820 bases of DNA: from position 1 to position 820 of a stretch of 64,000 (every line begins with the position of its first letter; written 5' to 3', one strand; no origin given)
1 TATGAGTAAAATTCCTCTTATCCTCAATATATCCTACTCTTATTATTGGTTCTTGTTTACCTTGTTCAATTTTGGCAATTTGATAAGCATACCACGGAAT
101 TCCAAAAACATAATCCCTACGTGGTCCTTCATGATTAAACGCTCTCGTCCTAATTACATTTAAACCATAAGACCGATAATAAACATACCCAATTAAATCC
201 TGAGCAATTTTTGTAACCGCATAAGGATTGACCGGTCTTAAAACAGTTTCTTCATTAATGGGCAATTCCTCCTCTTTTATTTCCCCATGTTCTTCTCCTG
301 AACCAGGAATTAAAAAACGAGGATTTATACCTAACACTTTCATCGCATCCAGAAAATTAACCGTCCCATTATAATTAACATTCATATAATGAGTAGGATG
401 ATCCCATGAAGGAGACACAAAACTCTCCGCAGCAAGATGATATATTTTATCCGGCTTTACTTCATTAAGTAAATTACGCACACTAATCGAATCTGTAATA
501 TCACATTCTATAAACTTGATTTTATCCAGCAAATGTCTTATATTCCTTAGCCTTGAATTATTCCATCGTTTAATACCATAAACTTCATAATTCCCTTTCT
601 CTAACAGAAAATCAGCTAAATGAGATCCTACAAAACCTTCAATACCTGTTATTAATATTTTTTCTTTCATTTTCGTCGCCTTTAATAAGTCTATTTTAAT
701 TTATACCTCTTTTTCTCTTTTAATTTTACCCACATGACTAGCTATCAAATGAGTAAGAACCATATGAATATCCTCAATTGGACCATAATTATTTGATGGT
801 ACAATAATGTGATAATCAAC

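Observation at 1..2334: GDP-heptose-type module (hddA-gmhA-4,6-dehydratase) in an archaeon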

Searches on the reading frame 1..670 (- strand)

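Call 5: search_protein_families(library=ncbifam, proteins=[window:1-670:-], max_evalue=0.001)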
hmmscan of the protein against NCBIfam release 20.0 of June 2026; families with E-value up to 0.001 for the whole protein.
window:1-670:- (223 aa): 29 families (the best 25 are shown)
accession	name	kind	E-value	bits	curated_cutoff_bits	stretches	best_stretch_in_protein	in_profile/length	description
TIGR01472.1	gmd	equivalog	3.5e-37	128.4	415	1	5-223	3-227/342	GDP-mannose 4,6-dehydratase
TIGR04180.1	EDH_00030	hypoth_equivalog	4.7e-32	111.2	475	1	5-221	1-211/297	NAD-dependent 4,6-dehydratase LegB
TIGR01181.1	dTDP_gluc_dehyt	equivalog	2.9e-30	105.4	365.1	1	4-209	1-207/321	dTDP-glucose 4,6-dehydratase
TIGR01179.1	galE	equivalog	3e-25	88.8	262.3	1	4-190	1-186/332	UDP-glucose 4-epimerase GalE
TIGR02622.1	CDP_4_6_dhtase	equivalog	1.9e-20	73.3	278.45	1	2-169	4-173/352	CDP-glucose 4,6-dehydratase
NF007490.0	PRK10084.1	subfamily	3.6e-17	62.4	649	2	4-111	2-112/361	dTDP-glucose 4,6-dehydratase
NF007582.0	PRK10217.1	equivalog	5.9e-17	61.8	698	1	3-185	2-195/355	dTDP-glucose 4,6-dehydratase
NF011728.1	PRK15181.1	equivalog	1.1e-14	54.2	760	1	4-186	17-201/348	Vi polysaccharide biosynthesis UDP-N-acetylglucosaminuronic acid C-4 epimerase TviC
NF043036.1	ErythonDh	equivalog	1e-12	47.9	325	1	4-164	2-163/321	D-erythronate dehydrogenase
NF008872.0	PRK11908.1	equivalog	1.7e-11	43.8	294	1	3-188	2-187/349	bifunctional UDP-4-keto-pentose/UDP-xylose synthase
NF007956.0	PRK10675.1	subfamily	2.5e-11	43.3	394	1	4-155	2-154/338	UDP-glucose 4-epimerase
NF005998.1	PRK08125.1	equivalog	2.7e-11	42.6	777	1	2-187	315-500/649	bifunctional UDP-4-amino-4-deoxy-L-arabinose formyltransferase/UDP-glucuronic acid oxidase ArnA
NF041293.1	G6PDh_Azf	equivalog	1.3e-10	41.2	400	1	1-190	1-194/252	NAD-dependent glucose-6-phosphate dehydrogenase Azf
NF041015.1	UDPsulfquin_syn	equivalog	1.4e-10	40.7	575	1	39-129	55-149/384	UDP-sulfoquinovose synthase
TIGR03466.1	HpnA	hypoth_equivalog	3.7e-10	39.2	367.65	1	4-116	2-106/327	hopanoid-associated sugar epimerase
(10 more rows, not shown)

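Call 6: search_protein_families(library=pfam, proteins=[window:1-670:-], max_evalue=0.001)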
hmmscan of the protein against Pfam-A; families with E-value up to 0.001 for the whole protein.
window:1-670:- (223 aa): 7 families
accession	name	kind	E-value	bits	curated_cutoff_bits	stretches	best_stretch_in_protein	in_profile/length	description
PF16363.11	GDP_Man_Dehyd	-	2.7e-62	211.6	27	1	6-223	1-225/332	GDP-mannose 4,6 dehydratase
PF01370.27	Epimerase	-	5.1e-46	157.5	20.9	1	5-223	1-213/240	NAD dependent epimerase/dehydratase family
PF01073.25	3Beta_HSD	-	7.8e-12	45.2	22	1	6-116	1-109/280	3-beta hydroxysteroid dehydrogenase/isomerase family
PF04321.23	RmlD_sub_bind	-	8e-10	38.7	27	1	4-115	2-94/287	RmlD substrate binding domain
PF02719.21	Polysacc_synt_2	-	8.2e-07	28.9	20.2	1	5-115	1-120/293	Polysaccharide biosynthesis protein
PF08659.16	KR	-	0.00033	21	22.6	1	5-75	3-79/180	KR domain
PF13460.12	NAD_binding_10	-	0.00069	20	27.2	1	9-131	1-105/184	NAD(P)H-binding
